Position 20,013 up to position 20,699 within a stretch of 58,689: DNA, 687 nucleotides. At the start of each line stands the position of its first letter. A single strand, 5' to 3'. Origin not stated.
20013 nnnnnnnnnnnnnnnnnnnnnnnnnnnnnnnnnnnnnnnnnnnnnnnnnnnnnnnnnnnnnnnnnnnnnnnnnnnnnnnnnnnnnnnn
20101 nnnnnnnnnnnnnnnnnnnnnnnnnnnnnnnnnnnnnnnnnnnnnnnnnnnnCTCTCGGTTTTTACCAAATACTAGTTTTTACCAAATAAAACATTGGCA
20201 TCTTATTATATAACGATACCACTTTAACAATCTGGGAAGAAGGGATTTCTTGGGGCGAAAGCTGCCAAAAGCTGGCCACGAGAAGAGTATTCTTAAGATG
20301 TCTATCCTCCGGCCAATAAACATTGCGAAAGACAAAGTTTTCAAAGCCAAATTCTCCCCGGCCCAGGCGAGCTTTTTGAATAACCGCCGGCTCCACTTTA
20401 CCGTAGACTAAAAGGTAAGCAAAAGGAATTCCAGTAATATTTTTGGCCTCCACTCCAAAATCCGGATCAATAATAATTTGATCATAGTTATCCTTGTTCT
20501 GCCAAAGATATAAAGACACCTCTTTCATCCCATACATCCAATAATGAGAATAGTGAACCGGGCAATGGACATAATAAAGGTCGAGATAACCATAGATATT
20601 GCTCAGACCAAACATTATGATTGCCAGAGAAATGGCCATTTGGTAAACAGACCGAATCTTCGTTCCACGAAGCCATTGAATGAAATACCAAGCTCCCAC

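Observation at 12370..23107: In-situ radiation of one PMT/ArnT-like family: six full-length paralogues with the same four boxes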

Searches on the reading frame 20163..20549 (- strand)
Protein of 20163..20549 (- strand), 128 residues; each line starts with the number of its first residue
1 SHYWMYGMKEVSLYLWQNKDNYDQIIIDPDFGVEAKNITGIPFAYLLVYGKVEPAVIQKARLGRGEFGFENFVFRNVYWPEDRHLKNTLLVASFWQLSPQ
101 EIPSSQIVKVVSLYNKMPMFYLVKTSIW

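Call 44: predict_structure(alignment_id=A4)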
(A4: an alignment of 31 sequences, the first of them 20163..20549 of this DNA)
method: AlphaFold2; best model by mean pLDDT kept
length: 128 residues; sequences in the alignment: 31
mean_pLDDT: 87.4   pTM: 0.85
mean pLDDT of the five models: 87.4, 86.5, 86.3, 86.0, 83.1
residues with pLDDT >= 90: 67; 70-90: 47; 50-70: 14; < 50: 0
segments of 3 or more residues with pLDDT < 50: none
pLDDT, mean of each block of 10 residues (from residue 1): 82 96 94 66 87 85 81 93 96 88 94 88 86
secondary structure, 60 per line:
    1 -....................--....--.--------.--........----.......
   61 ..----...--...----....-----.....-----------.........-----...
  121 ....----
elements in order: H2-21 E24-27 H42-49 H54-62 E67-69 E72-74 H79-82 E88-92 E107-112 E118-124

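Call 47: fold_search(model_id=the predicted structure, library=pdb)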
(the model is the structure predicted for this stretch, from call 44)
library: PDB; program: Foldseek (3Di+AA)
matches with E <= 10: 162; with E <= 0.001: 0
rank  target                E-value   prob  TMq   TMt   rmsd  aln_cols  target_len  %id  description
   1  6bo7_E                4.2e-01  0.25  0.30  0.21   7.9        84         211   15  Crystal structure of Plasmodium vivax hypoxanthine guanine phosphoribosyltransferase in complex with [3R,4R]-4-guanin- (released 2017-12-13)
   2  3ozf_A                4.2e-01  0.16  0.24  0.15   8.6        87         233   11  Crystal Structure of Plasmodium falciparum Hypoxanthine-Guanine-Xanthine Phosphoribosyltransferase in complex with hyp (released 2011-09-28)
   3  2fpo_D                4.7e-01  0.18  0.38  0.30   8.1       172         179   11  Putative methyltransferase yhhF from Escherichia coli. (released 2006-02-28)
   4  1cjb_A                5.7e-01  0.14  0.24  0.15   8.6        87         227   13  MALARIAL PURINE PHOSPHORIBOSYLTRANSFERASE (released 1999-08-18)
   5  3ozf_B                5.7e-01  0.14  0.24  0.14   8.6        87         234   13  Crystal Structure of Plasmodium falciparum Hypoxanthine-Guanine-Xanthine Phosphoribosyltransferase in complex with hyp (released 2011-09-28)
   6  3ozf_C                6.9e-01  0.13  0.24  0.15   8.6        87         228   13  Crystal Structure of Plasmodium falciparum Hypoxanthine-Guanine-Xanthine Phosphoribosyltransferase in complex with hyp (released 2011-09-28)
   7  5ufm_A                6.9e-01  0.07  0.26  0.18  10.5       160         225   16  Crystal structure of Burkholderia thailandensis 1,6-didemethyltoxoflavin-N1-methyltransferase with bound 1,6-didemethy (released 2017-12-13)
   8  7tux_B                7.4e-01  0.13  0.24  0.15   8.5        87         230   11  Crystal Structure of Plasmodium falciparum Hypoxanthine-Guanine-Xanthine Phosphoribosyltransferase in complex with [(3 (released 2022-12-07)
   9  7tux_A                7.4e-01  0.13  0.24  0.15   8.5        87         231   11  Crystal Structure of Plasmodium falciparum Hypoxanthine-Guanine-Xanthine Phosphoribosyltransferase in complex with [(3 (released 2022-12-07)
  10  3b85_B                8.4e-01  0.10  0.29  0.22   7.9       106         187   17  Crystal structure of predicted phosphate starvation-induced ATPase PhoH2 from Corynebacterium glutamicum (released 2007-12-18)
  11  3ggj_B                9.5e-01  0.09  0.24  0.16   9.5        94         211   14  Human hypoxanthine-guanine phosphoribosyltransferase in complex with 9-(2-phosphonoethoxyethyl)guanine (released 2009-08-18)
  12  3ix9_A                9.5e-01  0.04  0.20  0.18  12.2       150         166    7  Crystal structure of Streptococcus pneumoniae dihydrofolate reductase - Sp9 mutant (released 2010-02-02)
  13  1z7g_D                1.1e+00  0.09  0.21  0.15   7.7        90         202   10  Free human HGPRT (released 2005-08-02)
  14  3fl9_E                1.1e+00  0.03  0.20  0.17  11.4       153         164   10  Crystal structure of B. anthracis dihydrofolate reductase (DHFR) with trimethoprim (released 2009-04-28)
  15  7tux_D                1.2e+00  0.10  0.24  0.15   8.6        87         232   13  Crystal Structure of Plasmodium falciparum Hypoxanthine-Guanine-Xanthine Phosphoribosyltransferase in complex with [(3 (released 2022-12-07)
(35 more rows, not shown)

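Call 55: search_solved_structures(query=A4, max_evalue=10, show_alignments=5)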
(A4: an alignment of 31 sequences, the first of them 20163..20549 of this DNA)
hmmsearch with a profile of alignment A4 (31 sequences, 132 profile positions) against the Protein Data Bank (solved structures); distinct sequences matched with E-value up to 10: 0.
